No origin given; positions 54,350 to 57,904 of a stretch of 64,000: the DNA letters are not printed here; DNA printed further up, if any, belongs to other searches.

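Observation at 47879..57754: Giant 3,291-aa protein: zinc ribbon, class III cyclase, STAND NTPase, TPR and a repeat array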

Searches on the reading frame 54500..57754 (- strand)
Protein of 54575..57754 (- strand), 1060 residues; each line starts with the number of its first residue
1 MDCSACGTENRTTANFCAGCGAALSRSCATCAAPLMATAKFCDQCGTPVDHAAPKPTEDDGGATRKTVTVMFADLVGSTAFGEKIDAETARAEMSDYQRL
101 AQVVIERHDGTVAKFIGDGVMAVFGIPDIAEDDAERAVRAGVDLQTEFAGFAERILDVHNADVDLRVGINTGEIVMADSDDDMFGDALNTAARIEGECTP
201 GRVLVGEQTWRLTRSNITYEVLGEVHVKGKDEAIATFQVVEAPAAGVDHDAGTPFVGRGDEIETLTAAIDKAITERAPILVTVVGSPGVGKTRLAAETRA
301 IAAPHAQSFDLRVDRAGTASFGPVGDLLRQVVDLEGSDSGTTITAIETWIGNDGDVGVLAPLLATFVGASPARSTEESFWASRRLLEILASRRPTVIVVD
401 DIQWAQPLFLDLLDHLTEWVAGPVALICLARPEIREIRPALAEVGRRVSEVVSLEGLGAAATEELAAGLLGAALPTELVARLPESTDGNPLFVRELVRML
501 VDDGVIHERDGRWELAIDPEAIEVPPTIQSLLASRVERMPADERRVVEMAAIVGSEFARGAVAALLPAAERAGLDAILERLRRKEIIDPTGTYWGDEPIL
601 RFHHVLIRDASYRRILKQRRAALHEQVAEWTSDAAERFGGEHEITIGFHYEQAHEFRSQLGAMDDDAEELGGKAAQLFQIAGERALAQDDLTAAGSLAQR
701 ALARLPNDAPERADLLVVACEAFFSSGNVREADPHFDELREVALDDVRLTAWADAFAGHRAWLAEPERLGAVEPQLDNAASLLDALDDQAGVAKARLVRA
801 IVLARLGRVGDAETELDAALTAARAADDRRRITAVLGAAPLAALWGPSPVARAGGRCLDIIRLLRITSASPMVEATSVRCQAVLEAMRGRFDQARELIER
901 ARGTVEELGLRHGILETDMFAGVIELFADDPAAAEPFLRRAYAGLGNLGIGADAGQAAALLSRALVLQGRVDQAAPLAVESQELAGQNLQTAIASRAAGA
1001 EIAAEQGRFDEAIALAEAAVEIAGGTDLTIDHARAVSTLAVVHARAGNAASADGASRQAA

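Call 14: search_solved_structures(query=window:54575-57754:-, max_evalue=0.001, show_alignments=2)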
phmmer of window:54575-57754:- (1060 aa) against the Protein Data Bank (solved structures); distinct sequences matched with E-value up to 0.001: 50.
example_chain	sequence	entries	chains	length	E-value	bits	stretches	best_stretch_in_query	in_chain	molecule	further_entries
2w01_A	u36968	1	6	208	2e-18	69.2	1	62-231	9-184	ADENYLATE CYCLASE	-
6fht_A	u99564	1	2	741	6.4e-18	67.5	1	62-229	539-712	Bacteriophytochrome,Adenylate cyclase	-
3r5g_A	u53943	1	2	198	9.7e-18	66.9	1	64-242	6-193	CyaB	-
6aoa_A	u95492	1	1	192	3.3e-15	58.5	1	66-232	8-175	Bacterio-rhodopsin/guanylyl cyclase 1 fusion protein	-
6ao9_A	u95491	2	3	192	8.3e-14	53.9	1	66-232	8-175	Bacterio-rhodopsin/guanylyl cyclase 1 fusion protein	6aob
4wp9_A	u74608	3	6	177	1.4e-13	53.2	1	62-245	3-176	Ma1120 | Cyclase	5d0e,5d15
5oyh_A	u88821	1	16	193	1.9e-13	52.7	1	66-236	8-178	Nucleotide cyclase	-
4wp3_A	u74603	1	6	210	7.3e-13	50.8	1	67-245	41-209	Ma1120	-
3mr7_A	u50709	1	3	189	7.6e-13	50.7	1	63-243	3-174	Adenylate/guanylate cyclase/hydrolase, alpha/beta fold family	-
4wp8_A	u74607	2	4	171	1.1e-12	50.2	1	62-234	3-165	Ma1120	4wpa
6sir_A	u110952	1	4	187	5.1e-12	48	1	66-232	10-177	Nucleotide cyclase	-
5d0g_A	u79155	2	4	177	3e-11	45.5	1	62-245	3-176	Cyclase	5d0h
5o5k_A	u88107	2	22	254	3.3e-11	45.3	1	67-231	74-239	Adenylate cyclase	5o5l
4p2m_A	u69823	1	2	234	9.9e-11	43.7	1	68-237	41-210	Adenylate cyclase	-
4p2f_A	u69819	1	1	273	1.3e-10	43.3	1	68-237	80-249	Adenylate cyclase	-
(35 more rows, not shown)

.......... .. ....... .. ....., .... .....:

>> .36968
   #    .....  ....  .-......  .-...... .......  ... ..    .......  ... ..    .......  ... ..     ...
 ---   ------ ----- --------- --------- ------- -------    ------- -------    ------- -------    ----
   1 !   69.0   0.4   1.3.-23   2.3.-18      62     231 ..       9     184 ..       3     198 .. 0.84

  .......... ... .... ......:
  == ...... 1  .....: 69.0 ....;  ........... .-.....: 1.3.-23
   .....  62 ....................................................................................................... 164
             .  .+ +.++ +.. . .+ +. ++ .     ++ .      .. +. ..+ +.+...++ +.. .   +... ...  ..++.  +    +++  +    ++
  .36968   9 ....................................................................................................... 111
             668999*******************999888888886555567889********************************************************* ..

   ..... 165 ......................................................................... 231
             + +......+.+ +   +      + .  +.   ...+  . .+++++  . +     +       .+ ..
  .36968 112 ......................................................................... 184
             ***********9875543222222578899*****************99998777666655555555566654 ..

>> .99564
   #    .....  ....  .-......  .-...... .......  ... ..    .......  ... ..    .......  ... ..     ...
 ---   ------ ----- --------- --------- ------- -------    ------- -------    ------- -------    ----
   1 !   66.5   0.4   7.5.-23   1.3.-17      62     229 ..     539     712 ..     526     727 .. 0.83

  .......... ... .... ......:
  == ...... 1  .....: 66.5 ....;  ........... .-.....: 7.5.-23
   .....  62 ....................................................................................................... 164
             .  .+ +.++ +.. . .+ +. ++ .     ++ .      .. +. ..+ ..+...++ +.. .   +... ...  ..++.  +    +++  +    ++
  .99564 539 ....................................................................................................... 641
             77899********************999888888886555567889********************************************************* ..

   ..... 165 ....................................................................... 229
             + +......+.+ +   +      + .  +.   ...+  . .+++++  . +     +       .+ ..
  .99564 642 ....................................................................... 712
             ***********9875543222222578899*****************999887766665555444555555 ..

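Call 37: search_protein_families(library=padloc, proteins=[window:54575-57754:-], max_evalue=0.01)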
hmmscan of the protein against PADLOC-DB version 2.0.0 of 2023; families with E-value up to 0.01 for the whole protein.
window:54575-57754:- (1060 aa): 10 families
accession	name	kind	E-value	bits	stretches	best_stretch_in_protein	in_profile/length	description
PDLC02367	PycC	-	9.7e-16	55.9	1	63-219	39-198/226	-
PDLC00734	PycC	-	1.3e-14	52.2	1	63-197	185-324/374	Pycsar cyclase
PDLC00766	PycC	-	9.8e-11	39.5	1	63-194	39-176/232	Pycsar cyclase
PDLC02370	PycC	-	1.8e-09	35.4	1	68-173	82-189/340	-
PDLC02369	PycC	-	3.6e-07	28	1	65-175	44-147/248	-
PDLC00764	PycC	-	5.5e-06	23.5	1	66-172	93-203/449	Pycsar cyclase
PDLC00767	PycC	-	1.5e-05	22.5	1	23-136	51-161/337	Pycsar cyclase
PDLC02366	PycC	-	8.1e-05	19.7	1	65-213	275-433/486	-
PDLC00765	PycC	-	0.00031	17.9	1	69-211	259-410/477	Pycsar cyclase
PDLC00763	PycC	-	0.00065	17.2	1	67-175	53-157/268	Pycsar cyclase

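Call 69: search_solved_structures(query=A3, max_evalue=0.1)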
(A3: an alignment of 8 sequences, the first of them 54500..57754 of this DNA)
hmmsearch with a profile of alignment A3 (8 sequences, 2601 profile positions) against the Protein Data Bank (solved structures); distinct sequences matched with E-value up to 0.1: 69 (the best 60 are shown).
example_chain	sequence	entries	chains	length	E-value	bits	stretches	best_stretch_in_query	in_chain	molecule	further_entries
2w01_A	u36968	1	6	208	1.2e-30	108.6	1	62-239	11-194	ADENYLATE CYCLASE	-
6fht_A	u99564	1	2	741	1.6e-30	108.2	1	60-239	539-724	Bacteriophytochrome,Adenylate cyclase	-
3r5g_A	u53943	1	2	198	2.5e-29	104.3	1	61-241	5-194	CyaB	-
3mr7_A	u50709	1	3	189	2.5e-21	77.8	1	61-244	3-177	Adenylate/guanylate cyclase/hydrolase, alpha/beta fold family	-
6aoa_A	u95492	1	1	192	6.8e-19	69.7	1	65-240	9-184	Bacterio-rhodopsin/guanylyl cyclase 1 fusion protein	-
4wp9_A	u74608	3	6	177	9.7e-19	69.1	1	64-240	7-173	Ma1120 | Cyclase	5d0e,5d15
4wp3_A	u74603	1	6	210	2.2e-18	68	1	66-240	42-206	Ma1120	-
5oyh_A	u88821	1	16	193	2.6e-18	67.7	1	65-236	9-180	Nucleotide cyclase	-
4wp8_A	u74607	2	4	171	1.1e-17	65.6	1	64-229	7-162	Ma1120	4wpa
6ao9_A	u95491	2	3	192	2.2e-16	61.4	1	65-240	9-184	Bacterio-rhodopsin/guanylyl cyclase 1 fusion protein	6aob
5o5k_A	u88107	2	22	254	3.1e-16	60.8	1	66-229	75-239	Adenylate cyclase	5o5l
6sir_A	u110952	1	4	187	9e-16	59.3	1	64-230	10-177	Nucleotide cyclase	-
8buz_A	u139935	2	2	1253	1.1e-15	59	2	65-203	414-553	Adenylate cyclase type 8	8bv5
4p2m_A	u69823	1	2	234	2.1e-15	58.1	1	67-229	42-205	Adenylate cyclase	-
4p2f_A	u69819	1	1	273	2.1e-15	58.1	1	67-229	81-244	Adenylate cyclase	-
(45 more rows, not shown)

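Call 70: predict_structure(alignment_id=A2)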
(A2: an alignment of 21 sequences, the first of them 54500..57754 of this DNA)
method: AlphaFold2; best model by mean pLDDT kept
length: 1085 residues; sequences in the alignment: 21
mean_pLDDT: 84.5   pTM: 0.55
mean pLDDT of the five models: 84.5, 84.0, 80.8, 80.3, 80.2
residues with pLDDT >= 90: 464; 70-90: 497; 50-70: 93; < 50: 31
segments of 3 or more residues with pLDDT < 50: 51-61, 245-252, 1074-1085
pLDDT, mean of each block of 10 residues (from residue 1): 78 74 69 67 64 42 73 87 80 87 91 86 80 87 90 86 92 74 79 87 89 79 72 83 50 62 91 93 85 84 88 71 89 77 90 85 88 83 93 94 88 87 94 84 86 83 80 80 76 73 76 77 59 75 92 90 89 88 79 75 78 87 93 77 89 91 82 94 86 90 91 93 89 93 91 96 91 96 96 97 93 94 91 88 85 82 69 89 93 94 82 93 94 97 89 92 95 95 92 94 95 96 93 94 93 93 89 43 35
secondary structure, 60 per line:
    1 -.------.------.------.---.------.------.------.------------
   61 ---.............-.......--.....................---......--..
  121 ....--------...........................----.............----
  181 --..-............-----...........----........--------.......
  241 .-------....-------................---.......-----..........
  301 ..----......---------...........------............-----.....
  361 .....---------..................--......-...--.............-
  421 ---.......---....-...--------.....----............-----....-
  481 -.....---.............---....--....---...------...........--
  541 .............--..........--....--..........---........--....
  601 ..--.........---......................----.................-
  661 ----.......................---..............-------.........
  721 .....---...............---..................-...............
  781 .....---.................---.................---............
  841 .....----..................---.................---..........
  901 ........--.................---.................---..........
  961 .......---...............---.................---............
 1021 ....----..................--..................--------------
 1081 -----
elements in order (helices of 4 or more, strands of 3 or more residues): E64-76 H78-84 H87-107 E111-116 E119-124 H133-159 E164-176 H186-197 E203-206 H207-213 E218-225 E234-241 H249-252 H260-275 E279-285 H291-302 E307-312 H322-332 H339-350 H356-365 H375-392 E395-400 H407-419 E424-430 H434-437 E450-454 H459-470 H476-479 H482-486 H490-502 E506-509 E512-515 H528-538 H541-553 E556-558 H559-565 H568-571 H574-583 E587-594 E597-602 H605-613 H617-638 H643-659 H665-687 H691-704 H712-725 H729-743 H747-764 H766-785 H789-805 H809-825 H829-845 H850-867 H871-887 H891-908 H911-927 H931-947 H951-967 H971-985 H989-1005 H1009-1024 H1029-1046 H1049-1066

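Call 72: fold_search(model_id=the predicted structure, library=pdb)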
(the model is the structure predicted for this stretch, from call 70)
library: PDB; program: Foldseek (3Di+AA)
matches with E <= 10: 1827; with E <= 0.001: 412
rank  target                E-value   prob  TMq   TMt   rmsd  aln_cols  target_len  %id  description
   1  6mfv_A                2.8e-12  1.00  0.25  0.36  14.5       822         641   13  Crystal structure of the Signal Transduction ATPase with Numerous Domains (STAND) protein with a tetratricopeptide rep (released 2019-02-20)
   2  3r5g_B                3.1e-11  1.00  0.16  0.85   2.3       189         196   29  Crystal structure of the adenylyl cyclase CyaB from P. aeruginosa (released 2012-01-11)
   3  3r5g_A                8.3e-11  1.00  0.16  0.85   2.4       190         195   29  Crystal structure of the adenylyl cyclase CyaB from P. aeruginosa (released 2012-01-11)
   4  1wc3_B                2.1e-10  1.00  0.15  0.80   3.0       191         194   22  Soluble adenylyl cyclase CyaC from S. platensis in complex with alpha, beta-methylene-ATP and Strontium (released 2004-12-20)
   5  1wc0_B                2.2e-10  1.00  0.15  0.76   3.4       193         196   24  Soluble adenylyl cyclase CyaC from S. platensis in complex with alpha, beta-methylene-ATP (released 2004-12-20)
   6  1wc1_C                2.6e-10  1.00  0.15  0.81   3.1       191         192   22  Soluble adenylyl cyclase CyaC from S. platensis in complex with Rp- ATPalphaS (released 2004-12-20)
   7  1wc4_B                3.4e-10  1.00  0.15  0.80   3.1       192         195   22  Soluble adenylyl cyclase CyaC from S. platensis in complex with alpha, beta-methylene-ATP and Europium (released 2004-12-20)
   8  1wc4_A                4.1e-10  1.00  0.15  0.76   3.2       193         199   24  Soluble adenylyl cyclase CyaC from S. platensis in complex with alpha, beta-methylene-ATP and Europium (released 2004-12-20)
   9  1wc1_B                4.7e-10  1.00  0.15  0.79   3.0       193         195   21  Soluble adenylyl cyclase CyaC from S. platensis in complex with Rp- ATPalphaS (released 2004-12-20)
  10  1wc1_A                5.1e-10  1.00  0.15  0.79   3.0       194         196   22  Soluble adenylyl cyclase CyaC from S. platensis in complex with Rp- ATPalphaS (released 2004-12-20)
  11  2w01_C                6.2e-10  1.00  0.16  0.83   2.5       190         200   26  Crystal structure of the guanylyl cyclase Cya2 (released 2008-09-30)
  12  2bw7_B                6.2e-10  1.00  0.15  0.79   2.9       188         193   22  A novel mechanism for adenylyl cyclase inhibition from the crystal structure of its complex with catechol estrogen (released 2005-07-20)
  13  1wc0_A                7.0e-10  1.00  0.15  0.76   3.4       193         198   24  Soluble adenylyl cyclase CyaC from S. platensis in complex with alpha, beta-methylene-ATP (released 2004-12-20)
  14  5d0e_B                8.3e-10  1.00  0.15  0.92   1.8       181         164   27  Crystal Structure of an adenylyl cyclase Ma1120-Cat in complex with GTP and calcium from Mycobacterium avium (released 2016-08-10)
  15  6fht_B                9.4e-10  1.00  0.16  0.24   1.8       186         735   27  Crystal structure of an artificial phytochrome regulated adenylate/guanylate cyclase in its dark adapted Pr form (released 2018-04-18)
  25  6fht_A                3.2e-09  1.00  0.16  0.24   2.1       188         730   28  Crystal structure of an artificial phytochrome regulated adenylate/guanylate cyclase in its dark adapted Pr form (released 2018-04-18)
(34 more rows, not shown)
